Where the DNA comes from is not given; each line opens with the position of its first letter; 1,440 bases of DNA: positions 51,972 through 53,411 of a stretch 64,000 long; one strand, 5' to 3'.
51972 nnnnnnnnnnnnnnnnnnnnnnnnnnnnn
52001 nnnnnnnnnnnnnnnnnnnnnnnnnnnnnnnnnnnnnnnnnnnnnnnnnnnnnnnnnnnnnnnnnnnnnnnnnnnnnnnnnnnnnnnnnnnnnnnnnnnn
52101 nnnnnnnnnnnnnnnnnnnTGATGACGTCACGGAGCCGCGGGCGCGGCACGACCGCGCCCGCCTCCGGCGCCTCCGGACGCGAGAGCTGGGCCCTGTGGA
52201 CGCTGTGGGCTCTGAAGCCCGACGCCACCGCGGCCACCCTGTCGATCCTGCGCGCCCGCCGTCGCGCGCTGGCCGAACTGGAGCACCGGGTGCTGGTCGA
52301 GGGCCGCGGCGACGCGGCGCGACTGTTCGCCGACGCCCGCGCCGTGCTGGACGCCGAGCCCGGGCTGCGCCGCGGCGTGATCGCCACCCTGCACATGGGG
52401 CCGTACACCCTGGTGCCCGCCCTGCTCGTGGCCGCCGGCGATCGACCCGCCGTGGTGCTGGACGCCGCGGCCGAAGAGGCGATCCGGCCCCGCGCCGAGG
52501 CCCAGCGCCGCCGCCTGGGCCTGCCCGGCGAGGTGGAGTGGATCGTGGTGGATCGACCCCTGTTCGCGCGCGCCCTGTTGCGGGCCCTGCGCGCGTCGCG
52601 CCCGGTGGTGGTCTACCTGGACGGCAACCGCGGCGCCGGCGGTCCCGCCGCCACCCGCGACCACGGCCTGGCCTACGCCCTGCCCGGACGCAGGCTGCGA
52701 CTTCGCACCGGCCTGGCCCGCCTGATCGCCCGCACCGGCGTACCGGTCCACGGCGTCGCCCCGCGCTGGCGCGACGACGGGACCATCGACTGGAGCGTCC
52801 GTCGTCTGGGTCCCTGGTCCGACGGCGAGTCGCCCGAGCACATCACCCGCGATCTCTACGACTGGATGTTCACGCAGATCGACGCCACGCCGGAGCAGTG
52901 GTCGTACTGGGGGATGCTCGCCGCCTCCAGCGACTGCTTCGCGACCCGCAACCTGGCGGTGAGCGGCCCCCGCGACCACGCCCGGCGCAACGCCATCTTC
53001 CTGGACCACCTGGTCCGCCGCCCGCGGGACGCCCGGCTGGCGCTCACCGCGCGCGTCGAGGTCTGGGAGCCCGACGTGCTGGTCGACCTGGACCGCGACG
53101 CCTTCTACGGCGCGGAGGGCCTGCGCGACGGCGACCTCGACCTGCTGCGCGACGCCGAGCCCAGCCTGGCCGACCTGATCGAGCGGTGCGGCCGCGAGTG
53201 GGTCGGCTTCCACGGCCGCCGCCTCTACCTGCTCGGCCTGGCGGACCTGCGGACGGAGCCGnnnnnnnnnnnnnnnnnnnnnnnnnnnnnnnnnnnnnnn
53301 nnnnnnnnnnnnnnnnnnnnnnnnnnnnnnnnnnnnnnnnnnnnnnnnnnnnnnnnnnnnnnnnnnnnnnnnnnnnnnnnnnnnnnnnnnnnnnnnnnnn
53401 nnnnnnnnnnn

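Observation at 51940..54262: Translationally coupled trio: Cys-rich 60-aa peptide + LpxL-like acyltransferase + M50-like membrane metalloprotease (candidate lipidated peptide pathway)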

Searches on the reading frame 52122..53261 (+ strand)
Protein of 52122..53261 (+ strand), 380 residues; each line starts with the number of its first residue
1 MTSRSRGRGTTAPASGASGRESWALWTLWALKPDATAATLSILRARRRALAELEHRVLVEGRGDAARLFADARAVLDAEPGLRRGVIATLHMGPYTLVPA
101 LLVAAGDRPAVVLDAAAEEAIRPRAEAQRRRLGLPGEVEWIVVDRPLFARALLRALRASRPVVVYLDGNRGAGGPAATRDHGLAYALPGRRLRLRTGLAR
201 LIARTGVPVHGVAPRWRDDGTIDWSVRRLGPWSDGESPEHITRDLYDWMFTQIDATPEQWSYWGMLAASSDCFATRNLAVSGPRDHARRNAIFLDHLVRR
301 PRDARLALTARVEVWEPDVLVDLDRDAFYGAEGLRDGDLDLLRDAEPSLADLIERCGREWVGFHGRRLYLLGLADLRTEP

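Call 5: search_protein_families(library=pfam, proteins=[window:52122-53261:+], max_evalue=1)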
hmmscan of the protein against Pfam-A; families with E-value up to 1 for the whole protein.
window:52122-53261:+ (380 aa): 2 families
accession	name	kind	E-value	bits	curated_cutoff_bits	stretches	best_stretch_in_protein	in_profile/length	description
PF03279.18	Lip_A_acyltrans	-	0.014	15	22.3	1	150-261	182-287/295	Bacterial lipid A biosynthesis acyltransferase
PF01553.26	Acyltransferase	-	0.092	13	23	1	141-212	67-129/132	Acyltransferase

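Call 6: search_protein_families(library=ncbifam, proteins=[window:52122-53261:+], max_evalue=1)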
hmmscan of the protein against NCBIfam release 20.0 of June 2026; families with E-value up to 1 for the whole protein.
window:52122-53261:+ (380 aa): 1 family
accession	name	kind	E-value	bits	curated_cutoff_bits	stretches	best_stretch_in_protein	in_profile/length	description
NF005919.0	PRK07920.1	equivalog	2.4e-05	23.5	209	1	75-260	110-286/311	phosphatidylinositol mannoside acyltransferase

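Call 7: find_homologous_proteins(query=window:52122-53261:+)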
Query window:52122-53261:+ (380 aa): 14 proteins with E <= 0.001 among 8000 candidates.
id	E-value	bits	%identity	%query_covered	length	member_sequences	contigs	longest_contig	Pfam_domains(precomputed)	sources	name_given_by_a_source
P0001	6.7e-247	837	100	100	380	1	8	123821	-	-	-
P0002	2.1e-180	618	74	100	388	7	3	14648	-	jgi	-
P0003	3.2e-179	614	74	100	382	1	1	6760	-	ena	-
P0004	7.3e-170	583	70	99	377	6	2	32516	-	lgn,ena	-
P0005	5.0e-169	580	71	98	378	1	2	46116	-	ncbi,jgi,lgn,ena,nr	ncbi:hypothetical protein KKG45_06405 [bacterium]|nr:hypothetical protein [bacterium] MBU1072859.1 h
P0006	1.5e-168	579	70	99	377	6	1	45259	-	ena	-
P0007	1.4e-167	576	70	99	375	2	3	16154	-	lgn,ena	-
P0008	2.4e-158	545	70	91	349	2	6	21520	-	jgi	-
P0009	2.5e-155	535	63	99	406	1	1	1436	-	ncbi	-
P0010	1.5e-111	391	56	90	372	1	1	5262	-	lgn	-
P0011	3.9e-110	386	54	96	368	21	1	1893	-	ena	-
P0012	2.2e-107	377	53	92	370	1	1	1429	-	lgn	-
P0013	2.5e-105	371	52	91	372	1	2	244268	-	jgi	jgi:hypothetical protein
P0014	4.5e-77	278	42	93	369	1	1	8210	PF03279.19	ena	-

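Call 9: find_encoding_contigs(protein=P0013, flank=6000, max_places=2)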
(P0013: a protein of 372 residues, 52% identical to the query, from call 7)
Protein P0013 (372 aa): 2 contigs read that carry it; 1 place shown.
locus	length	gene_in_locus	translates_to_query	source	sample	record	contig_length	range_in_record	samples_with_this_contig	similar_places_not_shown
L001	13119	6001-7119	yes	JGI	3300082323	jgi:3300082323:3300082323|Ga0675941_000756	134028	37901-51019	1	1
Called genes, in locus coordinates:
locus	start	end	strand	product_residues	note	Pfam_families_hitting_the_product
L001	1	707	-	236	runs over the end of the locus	PF02602:HEM4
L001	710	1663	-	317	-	PF01379:Porphobil_deam, PF03900:Porphobil_deamC (weak)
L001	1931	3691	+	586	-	PF01640:Peptidase_C10, PF13860:FlgD_ig (weak)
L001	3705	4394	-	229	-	PF00072:Response_reg, PF00486:Trans_reg_C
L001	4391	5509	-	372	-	PF00512:HisKA, PF02518:HATPase_c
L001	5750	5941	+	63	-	-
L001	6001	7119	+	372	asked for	-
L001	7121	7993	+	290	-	-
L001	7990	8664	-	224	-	PF01895:PhoU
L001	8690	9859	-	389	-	PF02690:Na_Pi_cotrans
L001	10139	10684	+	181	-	PF01327:Pep_deformylase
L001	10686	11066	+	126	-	-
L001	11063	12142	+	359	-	PF04055:Radical_SAM, PF19288:CofH_C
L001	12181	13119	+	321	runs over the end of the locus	PF00291:PALP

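Call 10: find_encoding_contigs(protein=P0014, flank=6000, max_places=2)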
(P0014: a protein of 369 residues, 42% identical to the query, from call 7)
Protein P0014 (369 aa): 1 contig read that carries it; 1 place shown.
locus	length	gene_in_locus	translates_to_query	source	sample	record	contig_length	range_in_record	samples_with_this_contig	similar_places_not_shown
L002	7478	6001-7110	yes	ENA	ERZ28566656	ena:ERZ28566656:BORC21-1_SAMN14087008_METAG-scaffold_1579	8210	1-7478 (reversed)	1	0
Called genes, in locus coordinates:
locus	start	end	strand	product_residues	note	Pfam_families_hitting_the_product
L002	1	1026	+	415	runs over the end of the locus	-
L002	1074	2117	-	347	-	-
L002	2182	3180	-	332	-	-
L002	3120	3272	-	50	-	-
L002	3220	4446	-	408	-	PF07670:Gate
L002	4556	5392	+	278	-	PF10977:DUF2797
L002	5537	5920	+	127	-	-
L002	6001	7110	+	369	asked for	PF03279:Lip_A_acyltrans (weak)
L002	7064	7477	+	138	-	?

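Call 11: find_encoding_contigs(protein=P0005, flank=6000, max_places=2)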
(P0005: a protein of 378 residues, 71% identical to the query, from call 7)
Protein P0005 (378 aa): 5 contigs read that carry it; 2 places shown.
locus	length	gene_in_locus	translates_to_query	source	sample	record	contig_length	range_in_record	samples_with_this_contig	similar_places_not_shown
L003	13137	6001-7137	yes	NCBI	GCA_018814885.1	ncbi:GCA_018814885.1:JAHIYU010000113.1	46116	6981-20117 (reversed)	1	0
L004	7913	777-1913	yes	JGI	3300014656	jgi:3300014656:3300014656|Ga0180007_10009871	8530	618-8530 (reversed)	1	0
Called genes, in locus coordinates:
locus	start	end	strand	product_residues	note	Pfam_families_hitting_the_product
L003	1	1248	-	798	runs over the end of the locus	PF03924:CHASE, PF00989:PAS, PF08447:PAS_3, PF08448:PAS_4, PF13426:PAS_9, PF00512:HisKA (weak), PF02518:HATPase_c, PF00072:Response_reg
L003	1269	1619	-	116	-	PF09413:DUF2007 (weak)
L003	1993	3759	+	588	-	PF01640:Peptidase_C10, PF13860:FlgD_ig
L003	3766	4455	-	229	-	PF00072:Response_reg, PF00486:Trans_reg_C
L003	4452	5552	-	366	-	PF00512:HisKA, PF13581:HATPase_c_2 (faint), PF02518:HATPase_c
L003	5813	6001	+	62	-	-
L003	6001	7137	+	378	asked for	-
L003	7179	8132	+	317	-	-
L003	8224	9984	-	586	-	PF02254:TrkA_N, PF02026:RyR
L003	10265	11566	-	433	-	PF05201:GlutR_N, PF01488:Shikimate_DH, PF00745:GlutR_dimer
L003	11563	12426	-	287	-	PF01578:Cytochrom_C_asm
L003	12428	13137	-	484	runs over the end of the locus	PF01266:DAO (weak), PF13450:NAD_binding_8, PF01593:Amino_oxidase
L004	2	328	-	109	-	?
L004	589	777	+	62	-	-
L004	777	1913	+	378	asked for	-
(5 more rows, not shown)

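Call 14: find_related_loci(query=A1, collection=genome_contigs, flank=8000)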
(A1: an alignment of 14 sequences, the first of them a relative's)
Query A1 (380 aa) in genome_contigs; peptide patterns used: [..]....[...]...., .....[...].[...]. (x = any residue, [..] = any of these).
201 stretches matched a pattern; 27 encode a relative of the query (tblastn E <= 1e-3); 27 distinct loci.
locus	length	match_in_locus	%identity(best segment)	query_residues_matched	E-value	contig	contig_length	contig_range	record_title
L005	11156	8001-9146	74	1-380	0e+0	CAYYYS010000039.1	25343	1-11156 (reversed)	MAG TPA_asm: uncultured Fibrobacteraceae bacterium isolate binchicken_co65_325 genome assembly, contig: NODE_8029_length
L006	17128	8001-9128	69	1-378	9e-168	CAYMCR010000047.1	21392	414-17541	MAG TPA_asm: uncultured Fibrobacteraceae bacterium isolate binchicken_co65_219 genome assembly, contig: NODE_10145_lengt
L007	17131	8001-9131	70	1-377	1e-160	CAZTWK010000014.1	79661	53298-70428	MAG TPA_asm: uncultured Fibrobacteraceae bacterium isolate binchicken_co97_231 genome assembly, contig: NODE_1048_length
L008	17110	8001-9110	54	6-376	2e-112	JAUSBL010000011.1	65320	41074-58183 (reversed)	MAG: Candidatus Latescibacterota bacterium isolate E6_metabat.bin.61 E6_k141_499981, whole genome shotgun sequence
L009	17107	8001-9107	55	7-376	2e-112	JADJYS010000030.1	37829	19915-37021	MAG: bacterium isolate Lyne_18-Q3-R50-59_BATAC.526 tig00322481-10-377970, whole genome shotgun sequence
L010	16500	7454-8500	51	18-364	1e-102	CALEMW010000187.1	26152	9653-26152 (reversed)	MAG TPA_asm: uncultured bacterium isolate ERR2206774_bin.11_CONCOCT_v1.1_MAG genome assembly, contig: ERZ889078.841, who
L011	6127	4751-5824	54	18-376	8e-101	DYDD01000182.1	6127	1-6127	MAG TPA_asm: Fibrobacter sp. isolate IMS_BF NODE_3093_length_6130_cov_7.02156, whole genome shotgun sequence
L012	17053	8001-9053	52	11-361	6e-103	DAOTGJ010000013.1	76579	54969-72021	MAG TPA_asm: Candidatus Krumholzibacteriia bacterium isolate AMR_MDS_3080 NODE_277_length_76579_cov_21.450316, whole gen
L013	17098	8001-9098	53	10-376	1e-107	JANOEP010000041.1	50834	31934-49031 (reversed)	MAG: bacterium isolate SOY_65_metabat_222 SOY_65_k141_2848537, whole genome shotgun sequence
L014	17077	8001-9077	53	21-378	4e-98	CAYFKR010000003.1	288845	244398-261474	MAG TPA_asm: uncultured Fibrobacteraceae bacterium isolate ERP019367_co1_103 genome assembly, contig: NODE_46_length_288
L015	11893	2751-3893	45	2-379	9e-92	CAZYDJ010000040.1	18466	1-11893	MAG TPA_asm: uncultured Fibrobacteraceae bacterium isolate binchicken_co42_403 genome assembly, contig: NODE_4005_length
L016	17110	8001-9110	46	10-377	1e-89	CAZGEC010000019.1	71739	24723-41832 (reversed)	MAG TPA_asm: uncultured Fibrobacteraceae bacterium isolate binchicken_co150_468 genome assembly, contig: NODE_653_length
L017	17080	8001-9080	51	21-378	1e-88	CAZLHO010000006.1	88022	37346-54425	MAG TPA_asm: uncultured Fibrobacteraceae bacterium isolate binchicken_co42_141 genome assembly, contig: NODE_125_length_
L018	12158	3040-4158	47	4-379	3e-88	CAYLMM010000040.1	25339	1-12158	MAG TPA_asm: uncultured Fibrobacteraceae bacterium isolate binchicken_co42_509 genome assembly, contig: NODE_2213_length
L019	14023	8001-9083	51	18-377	3e-88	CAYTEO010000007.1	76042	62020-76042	MAG TPA_asm: uncultured Fibrobacteraceae bacterium isolate binchicken_co172_210 genome assembly, contig: NODE_148_length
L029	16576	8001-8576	26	79-263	4e-14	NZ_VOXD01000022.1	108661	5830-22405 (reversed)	Neolewinella aurantiaca strain SSH13 contig22, whole genome shotgun sequence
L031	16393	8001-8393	20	84-209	2e-4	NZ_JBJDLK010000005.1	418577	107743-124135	Elizabethkingia meningoseptica strain WHH contig_5_len_418577, whole genome shotgun sequence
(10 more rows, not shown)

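Call 15: find_related_loci(query=A1, collection=metagenome_contigs, flank=8000)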
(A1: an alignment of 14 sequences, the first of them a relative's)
Query A1 (380 aa) in metagenome_contigs; peptide patterns used: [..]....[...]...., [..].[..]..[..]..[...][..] (x = any residue, [..] = any of these).
243 stretches matched a pattern; 25 encode a relative of the query (tblastn E <= 1e-3); 25 distinct loci.
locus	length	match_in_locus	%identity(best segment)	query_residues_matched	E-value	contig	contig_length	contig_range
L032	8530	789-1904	71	7-378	6e-169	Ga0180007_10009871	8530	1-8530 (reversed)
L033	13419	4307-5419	70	6-376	5e-167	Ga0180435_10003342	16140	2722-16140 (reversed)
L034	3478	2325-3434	72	7-376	7e-172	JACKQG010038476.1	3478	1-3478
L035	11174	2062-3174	70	6-376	4e-167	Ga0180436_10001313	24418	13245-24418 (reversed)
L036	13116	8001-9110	54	6-376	3e-111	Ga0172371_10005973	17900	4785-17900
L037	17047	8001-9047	51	18-364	7e-103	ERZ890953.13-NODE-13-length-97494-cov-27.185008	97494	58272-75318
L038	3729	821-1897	51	19-376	4e-101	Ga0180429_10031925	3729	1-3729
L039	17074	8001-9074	53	18-376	2e-95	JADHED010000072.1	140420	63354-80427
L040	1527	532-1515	53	17-344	4e-101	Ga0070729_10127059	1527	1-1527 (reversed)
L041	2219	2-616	69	173-377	2e-95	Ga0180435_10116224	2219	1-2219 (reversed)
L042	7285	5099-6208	46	10-377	6e-90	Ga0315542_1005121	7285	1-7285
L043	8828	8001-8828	54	15-291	2e-88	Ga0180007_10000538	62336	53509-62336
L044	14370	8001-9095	43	15-377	9e-83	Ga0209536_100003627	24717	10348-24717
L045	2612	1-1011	44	43-377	5e-79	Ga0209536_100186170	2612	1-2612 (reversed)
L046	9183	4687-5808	40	7-376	4e-72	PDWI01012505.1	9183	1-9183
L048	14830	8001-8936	40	67-376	2e-65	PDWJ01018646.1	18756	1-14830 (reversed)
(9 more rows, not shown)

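Call 20: search_protein_families(library=ncbifam, proteins=[L029:2316-3089:+, L029:5212-6417:+, L029:6500-7741:+, L029:7737-8852:+, L029:8825-11248:+, L029:11284-12324:+, L029:12478-13479:+], max_evalue=0.01)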
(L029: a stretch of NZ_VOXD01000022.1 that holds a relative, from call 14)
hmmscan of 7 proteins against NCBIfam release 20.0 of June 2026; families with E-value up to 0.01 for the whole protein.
L029:2316-3089:+ (258 aa): 1 family
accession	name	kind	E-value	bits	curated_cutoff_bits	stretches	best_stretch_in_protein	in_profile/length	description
NF050142.1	PG1828_fam_lipo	equivalog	0.0002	22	50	1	1-25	1-25/59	PG1828 family lipoprotein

L029:5212-6417:+ (402 aa): 2 families
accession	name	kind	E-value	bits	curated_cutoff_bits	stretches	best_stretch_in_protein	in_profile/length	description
NF041824.1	daptide_HExxH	equivalog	1.6e-26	93.3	300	1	23-343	20-344/379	daptide biosynthesis intramembrane metalloprotease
NF058609.1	RiPP_HExxH_LiaK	equivalog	3.6e-17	62.8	225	1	126-288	58-215/246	YydH/LiaK family epipeptide maturation metalloprotease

L029:6500-7741:+ (414 aa): 5 families
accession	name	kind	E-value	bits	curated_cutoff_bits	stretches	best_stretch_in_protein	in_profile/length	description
NF002564.0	PRK02190.1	subfamily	1.3e-42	146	302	1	174-406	77-299/307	agmatinase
TIGR01230.1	agmatinase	equivalog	7.8e-40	137.2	174.3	1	177-402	57-270/275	agmatinase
TIGR01227.1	hutG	equivalog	3.9e-27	95.3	229.15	1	172-406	70-307/307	formimidoylglutamase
TIGR01229.1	rocF_arginase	equivalog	4.7e-21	75.4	227.6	2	326-400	214-290/300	arginase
NF010347.0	PRK13775.1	equivalog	1.1e-08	34.7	381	1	331-408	250-326/331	formimidoylglutamase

L029:7737-8852:+ (372 aa): 0 families

L029:8825-11248:+ (808 aa): 1 family
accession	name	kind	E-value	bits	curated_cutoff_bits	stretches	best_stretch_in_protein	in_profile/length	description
NF049946.1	TonB_dep_CU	exception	1.9e-06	26.5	700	1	190-251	114-185/683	TonB-dependent receptor, CU motif-type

L029:11284-12324:+ (347 aa): 6 families
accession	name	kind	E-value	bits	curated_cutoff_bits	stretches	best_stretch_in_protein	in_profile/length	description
TIGR04192.1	GRASP_w_spasm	equivalog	2e-55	188.3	230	1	5-319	3-318/318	grasp-with-spasm system ATP-grasp peptide maturase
TIGR04185.1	ATPgraspMvdC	equivalog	1.8e-44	152.2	425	1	59-321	63-318/318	MvdC family ATP-grasp ribosomal peptide maturase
TIGR04187.1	GRASP_SAV_5884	subfamily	1.8e-34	119.3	350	1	2-319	2-311/312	ATP-grasp ribosomal peptide maturase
TIGR04184.1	ATPgraspMvdD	equivalog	3.1e-27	95.6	475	1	56-320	61-320/321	MvdD family ATP-grasp ribosomal peptide maturase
NF040720.1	MptN_Meth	equivalog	6.4e-05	22.2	350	1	104-297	78-268/291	tetrahydromethanopterin:alpha-L-glutamate ligase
NF005315.0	PRK06849.1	equivalog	0.0026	16.8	406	1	113-169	103-161/389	hypothetical protein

L029:12478-13479:+ (334 aa): 1 family
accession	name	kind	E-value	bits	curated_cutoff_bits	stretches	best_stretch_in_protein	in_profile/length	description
TIGR04193.1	SPASM_w_grasp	equivalog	4.6e-30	105.2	175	1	11-310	1-302/342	grasp-with-spasm system SPASM domain peptide maturase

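Call 21: search_protein_families(library=ncbifam, proteins=[L031:6694-7800:+, L031:7809-8849:+, L031:8862-10061:+, L031:10080-10778:+, L031:10774-11661:+, L031:5684-6271:-, L031:5094-5663:-], max_evalue=0.01)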
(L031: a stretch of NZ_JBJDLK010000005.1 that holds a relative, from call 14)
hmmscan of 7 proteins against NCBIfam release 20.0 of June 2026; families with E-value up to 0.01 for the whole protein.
L031:6694-7800:+ (369 aa): 2 families
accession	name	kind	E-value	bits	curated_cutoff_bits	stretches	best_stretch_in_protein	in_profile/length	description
NF041824.1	daptide_HExxH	equivalog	7.4e-23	81.3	300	1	96-281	110-300/379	daptide biosynthesis intramembrane metalloprotease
NF058609.1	RiPP_HExxH_LiaK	equivalog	2.9e-18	66.4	225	1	76-270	22-217/246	YydH/LiaK family epipeptide maturation metalloprotease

L031:7809-8849:+ (347 aa): 1 family
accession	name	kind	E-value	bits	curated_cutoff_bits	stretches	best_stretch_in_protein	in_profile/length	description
NF006432.0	PRK08706.1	equivalog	9.5e-05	21.8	384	1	87-224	124-252/289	lipid A biosynthesis lauroyl acyltransferase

L031:8862-10061:+ (400 aa): 5 families
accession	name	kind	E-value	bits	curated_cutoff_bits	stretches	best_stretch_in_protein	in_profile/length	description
TIGR01230.1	agmatinase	equivalog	7.3e-40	137.3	174.3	1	112-394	14-271/275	agmatinase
NF002564.0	PRK02190.1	subfamily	1.1e-38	133.1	302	1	87-395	11-297/307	agmatinase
TIGR01229.1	rocF_arginase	equivalog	3.1e-21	76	227.6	2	296-384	188-283/300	arginase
TIGR01227.1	hutG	equivalog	9.5e-19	67.7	229.15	1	167-396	71-306/307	formimidoylglutamase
NF010347.0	PRK13775.1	equivalog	2.8e-06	26.8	381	1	175-395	94-323/331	formimidoylglutamase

L031:10080-10778:+ (233 aa): 0 families

L031:10774-11661:+ (296 aa): 1 family
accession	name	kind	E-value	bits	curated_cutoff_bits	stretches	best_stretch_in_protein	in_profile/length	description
TIGR01200.1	GLPGLI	subfamily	3.8e-44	151.2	50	1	8-238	1-228/229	GLPGLI family protein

L031:5684-6271:- (195 aa): 1 family
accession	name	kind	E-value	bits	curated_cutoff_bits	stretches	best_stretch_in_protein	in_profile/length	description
NF003009.0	PRK03826.1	equivalog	2.5e-07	30.6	122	1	6-189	4-191/197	5'-deoxynucleotidase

L031:5094-5663:- (189 aa): 6 families
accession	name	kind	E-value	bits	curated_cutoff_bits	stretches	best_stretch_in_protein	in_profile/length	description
NF007707.0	PRK10402.1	subfamily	3.2e-06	26.9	180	1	29-176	35-182/226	transcriptional regulator YeiL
NF008732.0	PRK11753.1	equivalog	7e-05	22.4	266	1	15-121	13-119/214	cAMP-activated global transcriptional regulator CRP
NF006901.0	PRK09392.1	equivalog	0.00036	19.9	211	0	26-186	32-196/236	transcriptional activator FtrB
NF041163.2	encap_f2b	equivalog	0.00052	19.3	400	1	16-120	86-190/450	family 2B encapsulin nanocompartment shell protein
TIGR03697.1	NtcA_cyano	equivalog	0.0049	16.6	244.95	1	40-150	8-118/193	global nitrogen regulator NtcA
NF008365.0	PRK11161.1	subfamily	0.0053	16.1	228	1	11-72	32-94/250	fumarate/nitrate reduction transcriptional regulator Fnr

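Call 34: search_protein_families(library=pfam, proteins=[L044:1753-3378:-, L044:3466-4884:-, L044:4968-7067:-, L044:10696-11181:+, L044:11363-11863:+, L044:12282-13043:+, L044:13464-13982:+, L048:4501-6360:+, L048:6308-7276:+, L048:10715-11692:+], max_evalue=0.001)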
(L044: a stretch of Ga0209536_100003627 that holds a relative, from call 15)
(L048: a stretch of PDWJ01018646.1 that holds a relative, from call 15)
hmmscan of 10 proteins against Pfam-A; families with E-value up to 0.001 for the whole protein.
L044:1753-3378:- (541 aa): 2 families
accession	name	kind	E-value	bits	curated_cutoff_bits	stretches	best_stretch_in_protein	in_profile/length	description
PF04293.20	SpoVR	-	1.7e-58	198.8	27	1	9-440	9-396/407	SpoVR like protein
PF24755.2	SpoVR_C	-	4.8e-07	30.2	27.6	1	450-501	1-53/55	SpoVR-like C-terminal domain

L044:3466-4884:- (472 aa): 1 family
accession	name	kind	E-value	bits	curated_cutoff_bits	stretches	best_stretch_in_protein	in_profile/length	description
PF04285.18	DUF444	-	9e-31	107.8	27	2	265-428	225-389/418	Protein of unknown function (DUF444)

L044:4968-7067:- (699 aa): 3 families
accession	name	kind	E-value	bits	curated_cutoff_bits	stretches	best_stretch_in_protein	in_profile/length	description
PF06798.17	PrkA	-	9.8e-36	124.2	25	1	423-691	2-255/255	PrkA serine protein kinase C-terminal domain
PF08298.17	AAA_PrkA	-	9.9e-15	54.9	25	1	21-417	2-355/358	PrkA AAA domain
PF07728.20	AAA_5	-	0.00025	21.5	22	0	103-125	2-25/139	AAA domain (dynein-related subfamily)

L044:10696-11181:+ (162 aa): 0 families

L044:11363-11863:+ (167 aa): 1 family
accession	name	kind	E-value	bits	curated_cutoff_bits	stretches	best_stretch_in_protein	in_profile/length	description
PF01713.27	Smr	-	3.8e-17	62.7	25.7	1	87-160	1-76/77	Smr domain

L044:12282-13043:+ (254 aa): 5 families
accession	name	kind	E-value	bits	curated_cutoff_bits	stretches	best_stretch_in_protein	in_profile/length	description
PF13561.12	adh_short_C2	-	2.5e-44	152.1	27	1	25-251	3-235/236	Enoyl-(Acyl carrier protein) reductase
PF00106.31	adh_short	-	9.2e-39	133.4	26.6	1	18-199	2-183/195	short chain dehydrogenase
PF08659.16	KR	-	1.8e-10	41.5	22.6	1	18-123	2-110/180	KR domain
PF23441.1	SDR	-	1.5e-05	25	27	1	13-250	4-254/258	SDR-like rossmann domain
PF01370.27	Epimerase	-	2.7e-05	24.1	20.9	1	19-127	1-97/240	NAD dependent epimerase/dehydratase family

L044:13464-13982:+ (173 aa): 1 family
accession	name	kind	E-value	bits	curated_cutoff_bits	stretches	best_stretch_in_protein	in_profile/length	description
PF01288.25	HPPK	-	3.2e-29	102.1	25.7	1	6-134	1-116/116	7,8-dihydro-6-hydroxymethylpterin-pyrophosphokinase (HPPK)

L048:4501-6360:+ (620 aa): 0 families

L048:6308-7276:+ (323 aa): 1 family
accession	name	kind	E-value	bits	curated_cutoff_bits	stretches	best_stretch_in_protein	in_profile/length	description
PF10977.13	DUF2797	-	2e-80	270.4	25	1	88-316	1-227/227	Protein of unknown function (DUF2797)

L048:10715-11692:+ (326 aa): 0 families

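Call 35: predict_structure(alignment_id=A1)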
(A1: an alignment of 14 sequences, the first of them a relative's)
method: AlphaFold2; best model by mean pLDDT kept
length: 380 residues; sequences in the alignment: 14
mean_pLDDT: 79.8   pTM: 0.66
mean pLDDT of the five models: 79.8, 78.7, 78.4, 76.5, 75.7
residues with pLDDT >= 90: 100; 70-90: 202; 50-70: 53; < 50: 25
segments of 3 or more residues with pLDDT < 50: 1-18, 275-280
pLDDT, mean of each block of 10 residues (from residue 1): 31 37 74 86 89 83 80 88 91 71 88 85 84 85 82 91 81 69 78 83 90 87 90 89 92 86 64 49 77 93 91 69 64 81 87 92 90 82
secondary structure, 60 per line:
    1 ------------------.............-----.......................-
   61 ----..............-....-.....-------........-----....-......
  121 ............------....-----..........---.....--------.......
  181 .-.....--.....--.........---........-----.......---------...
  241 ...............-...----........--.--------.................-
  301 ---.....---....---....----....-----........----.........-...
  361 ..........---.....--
elements in order: H19-31 H37-59 H65-78 H80-83 E85-89 H97-104 E110-113 H115-132 E139-142 H148-157 E161-165 H174-181 E183-187 E190-194 H197-205 E209-216 E222-228 H238-255 H264-271 H283-299 E304-308 E312-315 E319-322 E327-330 H336-343 H349-356 H358-370 E374-378
